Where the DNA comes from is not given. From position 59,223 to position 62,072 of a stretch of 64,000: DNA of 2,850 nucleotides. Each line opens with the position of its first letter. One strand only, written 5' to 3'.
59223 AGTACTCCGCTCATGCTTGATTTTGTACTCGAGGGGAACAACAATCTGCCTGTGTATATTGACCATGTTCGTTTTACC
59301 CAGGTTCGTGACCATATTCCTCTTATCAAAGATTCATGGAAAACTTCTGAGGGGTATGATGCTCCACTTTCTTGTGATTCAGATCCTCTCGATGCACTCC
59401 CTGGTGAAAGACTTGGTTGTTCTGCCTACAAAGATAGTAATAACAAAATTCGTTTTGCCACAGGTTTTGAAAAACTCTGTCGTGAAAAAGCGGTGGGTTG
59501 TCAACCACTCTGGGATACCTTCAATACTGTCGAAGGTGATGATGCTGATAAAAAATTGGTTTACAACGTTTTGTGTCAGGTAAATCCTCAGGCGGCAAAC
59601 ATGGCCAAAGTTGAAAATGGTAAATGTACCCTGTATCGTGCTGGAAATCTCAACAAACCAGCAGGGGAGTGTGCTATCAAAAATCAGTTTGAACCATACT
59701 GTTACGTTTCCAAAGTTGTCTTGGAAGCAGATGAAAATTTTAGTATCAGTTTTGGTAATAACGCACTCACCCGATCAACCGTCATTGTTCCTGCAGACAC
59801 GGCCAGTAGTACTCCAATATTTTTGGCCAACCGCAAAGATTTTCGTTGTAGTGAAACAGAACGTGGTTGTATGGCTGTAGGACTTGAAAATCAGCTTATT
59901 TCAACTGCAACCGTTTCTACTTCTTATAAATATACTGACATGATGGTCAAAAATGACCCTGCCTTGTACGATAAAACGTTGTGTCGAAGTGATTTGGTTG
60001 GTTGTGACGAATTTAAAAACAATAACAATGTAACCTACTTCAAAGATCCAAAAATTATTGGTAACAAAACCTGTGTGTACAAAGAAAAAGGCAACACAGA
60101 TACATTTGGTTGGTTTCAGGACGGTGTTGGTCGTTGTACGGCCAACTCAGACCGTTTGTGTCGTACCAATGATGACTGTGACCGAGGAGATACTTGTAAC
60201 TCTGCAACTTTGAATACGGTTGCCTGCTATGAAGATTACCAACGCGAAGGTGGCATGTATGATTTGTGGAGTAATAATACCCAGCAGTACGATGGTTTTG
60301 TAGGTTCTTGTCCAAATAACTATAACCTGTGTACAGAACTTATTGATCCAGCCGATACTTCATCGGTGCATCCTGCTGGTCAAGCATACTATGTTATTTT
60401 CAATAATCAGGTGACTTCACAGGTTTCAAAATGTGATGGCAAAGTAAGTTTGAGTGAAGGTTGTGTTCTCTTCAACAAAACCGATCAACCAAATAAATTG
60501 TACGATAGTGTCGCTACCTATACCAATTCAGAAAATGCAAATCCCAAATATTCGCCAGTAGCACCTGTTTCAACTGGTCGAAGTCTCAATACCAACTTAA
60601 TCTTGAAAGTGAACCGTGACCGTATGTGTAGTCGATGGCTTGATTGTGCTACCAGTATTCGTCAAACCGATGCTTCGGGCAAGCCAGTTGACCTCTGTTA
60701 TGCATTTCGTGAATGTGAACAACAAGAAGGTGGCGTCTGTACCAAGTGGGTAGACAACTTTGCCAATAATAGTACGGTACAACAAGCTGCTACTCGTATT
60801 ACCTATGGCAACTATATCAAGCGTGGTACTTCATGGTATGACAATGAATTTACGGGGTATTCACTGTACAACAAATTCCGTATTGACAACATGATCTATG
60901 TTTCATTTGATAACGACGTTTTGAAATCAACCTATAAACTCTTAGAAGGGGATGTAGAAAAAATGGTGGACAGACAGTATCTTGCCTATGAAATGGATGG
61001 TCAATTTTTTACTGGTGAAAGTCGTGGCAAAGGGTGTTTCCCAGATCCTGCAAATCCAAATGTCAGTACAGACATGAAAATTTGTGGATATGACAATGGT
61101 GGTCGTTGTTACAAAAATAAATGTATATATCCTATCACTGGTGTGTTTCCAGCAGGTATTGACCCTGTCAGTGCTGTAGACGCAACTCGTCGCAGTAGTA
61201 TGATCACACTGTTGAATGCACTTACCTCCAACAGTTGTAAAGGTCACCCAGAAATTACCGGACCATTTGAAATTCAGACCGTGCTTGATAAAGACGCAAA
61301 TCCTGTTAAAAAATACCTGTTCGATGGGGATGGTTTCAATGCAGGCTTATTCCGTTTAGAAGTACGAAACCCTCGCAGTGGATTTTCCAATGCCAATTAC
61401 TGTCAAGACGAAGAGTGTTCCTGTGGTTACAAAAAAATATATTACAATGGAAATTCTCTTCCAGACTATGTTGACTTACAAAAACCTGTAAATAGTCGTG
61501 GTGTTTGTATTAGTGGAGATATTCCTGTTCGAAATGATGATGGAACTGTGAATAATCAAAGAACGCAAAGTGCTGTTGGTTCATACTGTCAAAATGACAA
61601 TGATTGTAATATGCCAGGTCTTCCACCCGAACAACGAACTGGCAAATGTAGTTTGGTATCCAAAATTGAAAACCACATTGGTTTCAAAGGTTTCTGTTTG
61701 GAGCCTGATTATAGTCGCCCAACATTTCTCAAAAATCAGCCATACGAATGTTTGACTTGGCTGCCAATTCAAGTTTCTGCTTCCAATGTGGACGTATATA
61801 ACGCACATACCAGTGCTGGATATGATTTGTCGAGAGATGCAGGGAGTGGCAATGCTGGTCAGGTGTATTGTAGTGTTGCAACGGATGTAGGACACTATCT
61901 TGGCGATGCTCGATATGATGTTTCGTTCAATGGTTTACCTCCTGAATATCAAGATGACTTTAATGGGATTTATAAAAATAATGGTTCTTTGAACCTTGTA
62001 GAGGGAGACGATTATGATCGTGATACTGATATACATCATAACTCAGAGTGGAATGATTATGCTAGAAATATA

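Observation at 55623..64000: Giant (>2,790 aa, open at window end) Cys-rich secreted protein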

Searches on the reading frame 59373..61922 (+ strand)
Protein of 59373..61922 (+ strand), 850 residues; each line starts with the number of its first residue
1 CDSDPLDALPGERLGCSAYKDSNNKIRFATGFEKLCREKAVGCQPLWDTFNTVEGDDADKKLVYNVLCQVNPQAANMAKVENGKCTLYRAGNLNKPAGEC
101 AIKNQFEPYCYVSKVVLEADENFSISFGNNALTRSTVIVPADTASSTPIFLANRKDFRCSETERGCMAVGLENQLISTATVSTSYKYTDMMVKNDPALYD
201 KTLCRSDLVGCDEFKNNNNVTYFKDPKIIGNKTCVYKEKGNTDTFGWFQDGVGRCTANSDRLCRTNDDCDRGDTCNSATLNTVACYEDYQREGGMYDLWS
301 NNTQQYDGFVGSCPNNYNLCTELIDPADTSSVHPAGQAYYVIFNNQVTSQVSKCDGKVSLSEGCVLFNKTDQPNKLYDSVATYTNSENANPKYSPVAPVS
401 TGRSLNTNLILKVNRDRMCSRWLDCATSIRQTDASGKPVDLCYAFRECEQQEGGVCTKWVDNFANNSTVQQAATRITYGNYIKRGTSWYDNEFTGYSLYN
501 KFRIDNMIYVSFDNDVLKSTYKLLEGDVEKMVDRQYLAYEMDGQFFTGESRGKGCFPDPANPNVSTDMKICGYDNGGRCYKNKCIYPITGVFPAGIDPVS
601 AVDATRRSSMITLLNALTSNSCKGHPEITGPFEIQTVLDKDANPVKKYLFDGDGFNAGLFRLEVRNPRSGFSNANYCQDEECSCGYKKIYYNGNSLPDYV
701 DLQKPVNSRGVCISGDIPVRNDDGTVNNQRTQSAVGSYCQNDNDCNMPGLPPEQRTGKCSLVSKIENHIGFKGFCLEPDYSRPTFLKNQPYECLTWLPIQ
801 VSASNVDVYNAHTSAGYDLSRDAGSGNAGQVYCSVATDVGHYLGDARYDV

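Call 78: predict_structure(alignment_id=A6)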
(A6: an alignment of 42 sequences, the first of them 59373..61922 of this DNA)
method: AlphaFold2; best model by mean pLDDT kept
length: 850 residues; sequences in the alignment: 42
mean_pLDDT: 68.9   pTM: 0.45
mean pLDDT of the five models: 68.9, 67.8, 66.2, 64.6, 64.2
residues with pLDDT >= 90: 134; 70-90: 317; 50-70: 194; < 50: 205
segments of 3 or more residues with pLDDT < 50: 4-16, 29-46, 151-154, 163-165, 170-184, 196-201, 207-210, 224-233, 287-320, 326-329, 415-419, 486-488, 626-635, 781-788, 801-850
pLDDT, mean of each block of 10 residues (from residue 1): 44 43 52 35 49 63 89 72 89 89 84 89 84 83 61 52 51 45 50 53 49 55 46 54 61 85 84 88 58 41 39 44 52 62 65 85 77 82 87 88 81 53 74 62 77 77 86 81 53 61 86 90 88 84 91 92 92 94 92 89 90 89 52 50 75 71 76 71 77 81 80 91 85 90 90 91 81 66 48 57 34 40 36 28 29
secondary structure, 60 per line:
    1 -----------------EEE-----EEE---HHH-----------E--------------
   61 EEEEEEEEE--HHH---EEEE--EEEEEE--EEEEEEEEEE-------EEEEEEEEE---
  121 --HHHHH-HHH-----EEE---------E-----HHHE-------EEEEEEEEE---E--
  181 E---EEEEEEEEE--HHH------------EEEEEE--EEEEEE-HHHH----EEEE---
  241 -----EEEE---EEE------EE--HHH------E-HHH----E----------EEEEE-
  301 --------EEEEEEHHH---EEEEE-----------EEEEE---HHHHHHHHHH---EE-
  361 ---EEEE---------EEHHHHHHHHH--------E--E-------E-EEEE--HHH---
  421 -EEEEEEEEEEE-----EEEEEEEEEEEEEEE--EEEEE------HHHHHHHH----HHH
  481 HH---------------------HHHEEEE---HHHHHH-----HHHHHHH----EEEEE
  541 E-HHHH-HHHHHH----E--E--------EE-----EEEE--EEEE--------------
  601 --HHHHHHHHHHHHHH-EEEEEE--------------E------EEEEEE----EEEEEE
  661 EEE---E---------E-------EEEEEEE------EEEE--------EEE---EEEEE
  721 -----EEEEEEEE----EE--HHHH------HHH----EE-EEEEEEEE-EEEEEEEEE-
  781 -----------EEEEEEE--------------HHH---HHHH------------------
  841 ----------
elements in order (helices of 4 or more, strands of 3 or more residues): E18-20 E26-28 E61-69 E78-81 E84-89 E92-101 E109-117 H123-127 E137-139 E166-174 E185-193 E211-216 E219-224 H226-229 E234-237 E246-249 E253-255 E295-299 E309-314 E321-325 E337-341 H345-354 E364-367 H379-387 E409-412 E422-432 E438-452 E455-459 H466-473 H478-482 E507-510 H514-519 H525-531 E536-541 H543-546 H548-553 E577-580 E583-586 H603-616 E618-623 E645-650 E655-663 E685-691 E698-701 E710-712 E716-720 E726-733 H742-745 E762-769 E771-779 E792-798 H819-822

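Call 97: search_solved_structures(query=A6, max_evalue=10)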
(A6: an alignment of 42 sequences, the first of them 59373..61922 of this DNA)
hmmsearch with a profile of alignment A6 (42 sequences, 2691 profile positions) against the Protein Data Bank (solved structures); distinct sequences matched with E-value up to 10: 10.
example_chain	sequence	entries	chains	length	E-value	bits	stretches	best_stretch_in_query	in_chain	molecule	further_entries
3jxs_A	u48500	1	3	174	0.073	13.2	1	1093-1189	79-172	Xylanase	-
1k42_A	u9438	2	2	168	0.1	12.7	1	1093-1181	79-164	Xylanase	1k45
12nz_A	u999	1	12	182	0.32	11.1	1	1083-1184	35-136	GH26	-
2zew_A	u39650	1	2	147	0.43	10.6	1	1055-1184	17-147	S-layer associated multidomain endoglucanase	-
2zey_A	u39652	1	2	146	0.43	10.6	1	1055-1184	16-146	S-layer associated multidomain endoglucanase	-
2zex_A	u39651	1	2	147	0.44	10.6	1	1055-1184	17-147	S-layer associated multidomain endoglucanase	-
7un1_A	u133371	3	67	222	0.44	10.6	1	2188-2297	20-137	Sperm acrosome-associated protein 9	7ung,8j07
3oeb_A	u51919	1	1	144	0.57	10.2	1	1055-1184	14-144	S-layer associated multidomain endoglucanase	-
3oea_A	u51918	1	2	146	0.58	10.2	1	1055-1184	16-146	S-layer associated multidomain endoglucanase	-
2ve7_C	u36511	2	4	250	2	8.4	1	2559-2635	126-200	KINETOCHORE PROTEIN NUF2, KINETOCHORE PROTEIN SPC24 | NUF2-SPC24 chimera protein, Chain D from PDB 2VE7 (Ndc80 bonsai)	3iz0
